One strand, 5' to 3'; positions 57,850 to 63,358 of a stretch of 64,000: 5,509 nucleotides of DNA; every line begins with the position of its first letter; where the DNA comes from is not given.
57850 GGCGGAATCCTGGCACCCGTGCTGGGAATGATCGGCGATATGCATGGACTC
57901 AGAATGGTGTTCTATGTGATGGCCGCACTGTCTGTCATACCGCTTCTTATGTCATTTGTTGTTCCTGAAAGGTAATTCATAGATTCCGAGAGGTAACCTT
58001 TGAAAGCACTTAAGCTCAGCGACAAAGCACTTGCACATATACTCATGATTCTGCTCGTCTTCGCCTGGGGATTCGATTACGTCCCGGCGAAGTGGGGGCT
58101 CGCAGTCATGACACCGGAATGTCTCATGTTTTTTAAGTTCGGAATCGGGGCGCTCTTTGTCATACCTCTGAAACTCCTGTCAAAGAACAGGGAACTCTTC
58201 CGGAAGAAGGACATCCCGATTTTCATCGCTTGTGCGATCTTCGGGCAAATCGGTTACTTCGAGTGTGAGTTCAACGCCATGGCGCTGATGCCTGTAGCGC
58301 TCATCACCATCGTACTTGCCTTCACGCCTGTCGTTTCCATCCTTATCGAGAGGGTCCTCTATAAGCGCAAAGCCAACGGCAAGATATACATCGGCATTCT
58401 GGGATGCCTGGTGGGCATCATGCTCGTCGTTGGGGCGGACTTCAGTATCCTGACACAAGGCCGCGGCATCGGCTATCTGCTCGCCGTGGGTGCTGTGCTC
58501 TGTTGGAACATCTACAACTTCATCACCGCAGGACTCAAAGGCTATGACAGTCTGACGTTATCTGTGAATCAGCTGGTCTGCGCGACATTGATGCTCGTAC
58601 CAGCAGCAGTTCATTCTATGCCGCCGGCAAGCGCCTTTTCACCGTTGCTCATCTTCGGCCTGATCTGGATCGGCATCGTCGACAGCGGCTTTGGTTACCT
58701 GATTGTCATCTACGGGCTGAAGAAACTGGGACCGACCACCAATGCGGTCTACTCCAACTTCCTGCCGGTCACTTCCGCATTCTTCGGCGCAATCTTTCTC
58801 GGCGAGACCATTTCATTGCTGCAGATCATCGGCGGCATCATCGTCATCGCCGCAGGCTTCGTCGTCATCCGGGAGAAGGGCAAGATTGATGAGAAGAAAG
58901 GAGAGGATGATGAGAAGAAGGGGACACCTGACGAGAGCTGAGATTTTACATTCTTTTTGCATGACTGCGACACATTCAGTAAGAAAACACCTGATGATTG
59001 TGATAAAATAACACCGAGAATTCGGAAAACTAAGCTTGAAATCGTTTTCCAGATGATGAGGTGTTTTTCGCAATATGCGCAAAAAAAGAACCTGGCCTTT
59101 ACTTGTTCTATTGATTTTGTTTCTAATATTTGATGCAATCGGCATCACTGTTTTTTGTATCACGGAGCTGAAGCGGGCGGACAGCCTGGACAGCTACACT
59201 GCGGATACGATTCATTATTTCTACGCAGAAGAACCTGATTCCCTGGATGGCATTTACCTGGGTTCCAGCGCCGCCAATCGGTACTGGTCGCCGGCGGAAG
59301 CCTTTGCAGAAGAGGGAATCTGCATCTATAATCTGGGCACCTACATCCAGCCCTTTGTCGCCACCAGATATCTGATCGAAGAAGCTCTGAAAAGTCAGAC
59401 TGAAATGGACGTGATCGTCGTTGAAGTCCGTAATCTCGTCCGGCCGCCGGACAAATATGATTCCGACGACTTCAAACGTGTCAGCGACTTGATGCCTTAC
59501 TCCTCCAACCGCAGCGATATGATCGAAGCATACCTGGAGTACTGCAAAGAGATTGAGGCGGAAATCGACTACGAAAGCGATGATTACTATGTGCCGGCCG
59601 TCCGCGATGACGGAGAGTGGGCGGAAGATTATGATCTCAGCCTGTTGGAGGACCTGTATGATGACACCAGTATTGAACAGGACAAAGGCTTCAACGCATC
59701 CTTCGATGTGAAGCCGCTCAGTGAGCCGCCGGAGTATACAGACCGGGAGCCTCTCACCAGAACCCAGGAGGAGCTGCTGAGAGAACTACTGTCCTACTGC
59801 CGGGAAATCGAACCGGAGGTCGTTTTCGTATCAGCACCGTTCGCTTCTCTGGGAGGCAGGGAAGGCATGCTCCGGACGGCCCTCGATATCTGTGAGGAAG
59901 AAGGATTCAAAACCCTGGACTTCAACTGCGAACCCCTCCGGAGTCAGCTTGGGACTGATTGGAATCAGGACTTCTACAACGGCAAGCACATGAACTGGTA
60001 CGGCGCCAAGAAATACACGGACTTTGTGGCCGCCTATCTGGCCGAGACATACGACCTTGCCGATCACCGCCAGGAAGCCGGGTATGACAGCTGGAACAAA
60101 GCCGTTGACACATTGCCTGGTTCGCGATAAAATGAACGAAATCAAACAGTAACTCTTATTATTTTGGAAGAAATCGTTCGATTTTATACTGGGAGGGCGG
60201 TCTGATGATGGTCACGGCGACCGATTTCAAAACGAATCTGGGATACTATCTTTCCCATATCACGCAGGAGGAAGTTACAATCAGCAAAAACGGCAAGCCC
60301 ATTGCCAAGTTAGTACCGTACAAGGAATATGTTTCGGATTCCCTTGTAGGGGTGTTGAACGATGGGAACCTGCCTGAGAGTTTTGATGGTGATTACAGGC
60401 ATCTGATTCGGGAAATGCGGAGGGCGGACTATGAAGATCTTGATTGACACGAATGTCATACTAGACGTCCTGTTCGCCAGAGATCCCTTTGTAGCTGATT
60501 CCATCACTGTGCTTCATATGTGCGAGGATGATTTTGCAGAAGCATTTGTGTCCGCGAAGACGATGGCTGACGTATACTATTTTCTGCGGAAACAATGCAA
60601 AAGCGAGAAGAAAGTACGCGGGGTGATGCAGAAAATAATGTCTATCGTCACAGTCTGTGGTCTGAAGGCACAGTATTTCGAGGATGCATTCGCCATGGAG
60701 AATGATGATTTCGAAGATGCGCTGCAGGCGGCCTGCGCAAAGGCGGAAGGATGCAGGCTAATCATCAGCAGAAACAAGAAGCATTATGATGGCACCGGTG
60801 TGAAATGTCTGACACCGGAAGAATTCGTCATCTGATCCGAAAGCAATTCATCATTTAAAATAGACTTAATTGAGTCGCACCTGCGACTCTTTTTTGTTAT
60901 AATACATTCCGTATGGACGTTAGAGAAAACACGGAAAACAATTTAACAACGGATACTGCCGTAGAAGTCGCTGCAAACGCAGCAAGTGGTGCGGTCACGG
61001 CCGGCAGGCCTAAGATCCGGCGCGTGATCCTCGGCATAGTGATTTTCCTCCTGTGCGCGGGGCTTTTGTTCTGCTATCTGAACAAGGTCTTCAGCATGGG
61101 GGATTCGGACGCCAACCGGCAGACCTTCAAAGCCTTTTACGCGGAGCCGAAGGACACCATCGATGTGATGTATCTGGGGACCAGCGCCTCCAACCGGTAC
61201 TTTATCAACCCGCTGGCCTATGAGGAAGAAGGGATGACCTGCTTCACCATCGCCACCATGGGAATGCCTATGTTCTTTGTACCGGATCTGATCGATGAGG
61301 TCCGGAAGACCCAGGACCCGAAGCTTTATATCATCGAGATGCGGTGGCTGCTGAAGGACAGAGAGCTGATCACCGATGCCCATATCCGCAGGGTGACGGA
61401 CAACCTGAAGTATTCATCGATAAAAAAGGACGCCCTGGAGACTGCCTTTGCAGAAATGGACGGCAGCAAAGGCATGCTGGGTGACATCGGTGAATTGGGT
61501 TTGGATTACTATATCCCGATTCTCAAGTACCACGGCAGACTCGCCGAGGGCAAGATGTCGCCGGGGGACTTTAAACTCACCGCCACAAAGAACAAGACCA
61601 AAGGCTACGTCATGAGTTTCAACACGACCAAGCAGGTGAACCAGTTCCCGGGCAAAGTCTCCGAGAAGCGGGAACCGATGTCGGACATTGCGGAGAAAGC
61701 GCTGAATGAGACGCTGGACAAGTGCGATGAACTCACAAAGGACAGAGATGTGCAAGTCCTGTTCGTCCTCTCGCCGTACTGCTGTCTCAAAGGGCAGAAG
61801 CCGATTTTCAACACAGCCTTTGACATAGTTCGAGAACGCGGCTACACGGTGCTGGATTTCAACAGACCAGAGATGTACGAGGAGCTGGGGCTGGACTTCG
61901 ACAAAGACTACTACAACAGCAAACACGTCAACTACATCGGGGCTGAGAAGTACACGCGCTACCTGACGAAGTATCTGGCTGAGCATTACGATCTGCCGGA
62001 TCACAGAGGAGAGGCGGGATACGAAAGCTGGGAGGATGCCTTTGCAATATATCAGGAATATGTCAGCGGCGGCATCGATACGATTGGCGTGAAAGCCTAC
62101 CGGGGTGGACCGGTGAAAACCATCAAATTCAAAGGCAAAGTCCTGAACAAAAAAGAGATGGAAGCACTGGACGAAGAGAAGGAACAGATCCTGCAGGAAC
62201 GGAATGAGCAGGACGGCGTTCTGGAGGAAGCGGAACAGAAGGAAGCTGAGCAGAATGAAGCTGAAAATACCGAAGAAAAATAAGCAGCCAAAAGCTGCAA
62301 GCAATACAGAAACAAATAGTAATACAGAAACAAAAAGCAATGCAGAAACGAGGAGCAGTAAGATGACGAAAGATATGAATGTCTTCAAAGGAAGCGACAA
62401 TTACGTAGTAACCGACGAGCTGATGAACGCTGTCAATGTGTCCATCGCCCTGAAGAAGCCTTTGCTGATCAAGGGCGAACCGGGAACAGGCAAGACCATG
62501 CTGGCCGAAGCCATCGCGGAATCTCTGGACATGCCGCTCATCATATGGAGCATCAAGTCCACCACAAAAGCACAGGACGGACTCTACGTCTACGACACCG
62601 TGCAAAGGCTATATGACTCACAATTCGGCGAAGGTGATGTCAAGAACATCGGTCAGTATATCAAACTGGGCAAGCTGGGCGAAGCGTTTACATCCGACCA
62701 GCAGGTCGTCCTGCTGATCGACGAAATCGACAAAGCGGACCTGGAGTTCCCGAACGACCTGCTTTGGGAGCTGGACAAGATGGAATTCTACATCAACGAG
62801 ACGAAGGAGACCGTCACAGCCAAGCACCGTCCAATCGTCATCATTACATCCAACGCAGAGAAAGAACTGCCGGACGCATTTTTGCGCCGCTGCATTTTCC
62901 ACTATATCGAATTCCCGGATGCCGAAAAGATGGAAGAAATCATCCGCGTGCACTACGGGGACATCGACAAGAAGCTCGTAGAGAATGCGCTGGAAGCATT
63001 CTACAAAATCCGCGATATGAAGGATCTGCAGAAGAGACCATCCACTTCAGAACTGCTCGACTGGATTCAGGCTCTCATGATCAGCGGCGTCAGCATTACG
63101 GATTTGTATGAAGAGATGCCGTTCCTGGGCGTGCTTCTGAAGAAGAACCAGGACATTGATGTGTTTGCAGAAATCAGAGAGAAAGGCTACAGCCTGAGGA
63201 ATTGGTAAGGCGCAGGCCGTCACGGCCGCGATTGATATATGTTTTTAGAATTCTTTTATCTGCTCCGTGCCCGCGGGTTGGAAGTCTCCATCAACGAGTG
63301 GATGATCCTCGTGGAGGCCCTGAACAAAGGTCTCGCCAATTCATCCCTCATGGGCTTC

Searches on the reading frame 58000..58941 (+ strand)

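Call 8: search_protein_families(library=pfam, proteins=[window:58000-58941:+], max_evalue=0.001)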
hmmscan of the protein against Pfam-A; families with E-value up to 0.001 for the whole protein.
window:58000-58941:+ (313 aa): 1 family
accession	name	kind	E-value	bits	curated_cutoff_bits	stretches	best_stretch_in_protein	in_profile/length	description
PF00892.27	EamA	-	1.6e-36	126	28.2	2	12-144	3-134/135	EamA-like transporter family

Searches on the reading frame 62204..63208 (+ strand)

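Call 8: search_protein_families(library=pfam, proteins=[window:62204-63208:+], max_evalue=0.001)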
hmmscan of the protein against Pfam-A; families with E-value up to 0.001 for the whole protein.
window:62204-63208:+ (334 aa): 13 families
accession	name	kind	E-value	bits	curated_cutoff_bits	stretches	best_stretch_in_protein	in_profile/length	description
PF00004.35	AAA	-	1.3e-12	48.7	21.2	1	87-231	1-124/131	ATPase family associated with various cellular activities (AAA)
PF07728.20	AAA_5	-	3.6e-11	43.7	22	1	86-230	1-139/139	AAA domain (dynein-related subfamily)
PF07724.20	AAA_2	-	6.8e-09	36.4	27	1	88-225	7-132/166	AAA domain (Cdc48 subfamily)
PF13401.12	AAA_22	-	1.8e-07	32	27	1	85-186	6-104/130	AAA domain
PF00158.32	Sigma54_activat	-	3.9e-07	30.3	20.2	0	71-106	9-44/168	Sigma-54 interaction domain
PF13191.12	AAA_16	-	7.5e-05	23.7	32.6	0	84-111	24-51/167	AAA ATPase domain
PF20720.3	nSTAND3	-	0.00014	22.1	27.2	1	67-108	1-41/155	Novel STAND NTPase 3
PF01078.27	Mg_chelatase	-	0.00022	21.1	20.3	1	74-106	12-44/207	Magnesium chelatase, subunit ChlI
PF20030.5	bpMoxR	-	0.00035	20.1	27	0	64-109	11-56/205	MoxR domain in the MoxR-vWA-beta-propeller ternary systems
PF01057.23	Parvo_NS1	-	0.0005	19.6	20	1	15-108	47-137/271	Parvovirus non-structural protein NS1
PF14532.12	Sigma54_activ_2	-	0.00058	20.5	25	0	73-112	10-49/138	Sigma-54 interaction domain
PF05729.18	NACHT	-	0.00084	19.6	26.7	0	86-107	2-23/167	NACHT domain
PF24883.2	NPHP3_N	-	0.00089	19.9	24.8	0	87-109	25-47/164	Nephrocystin 3, N-terminal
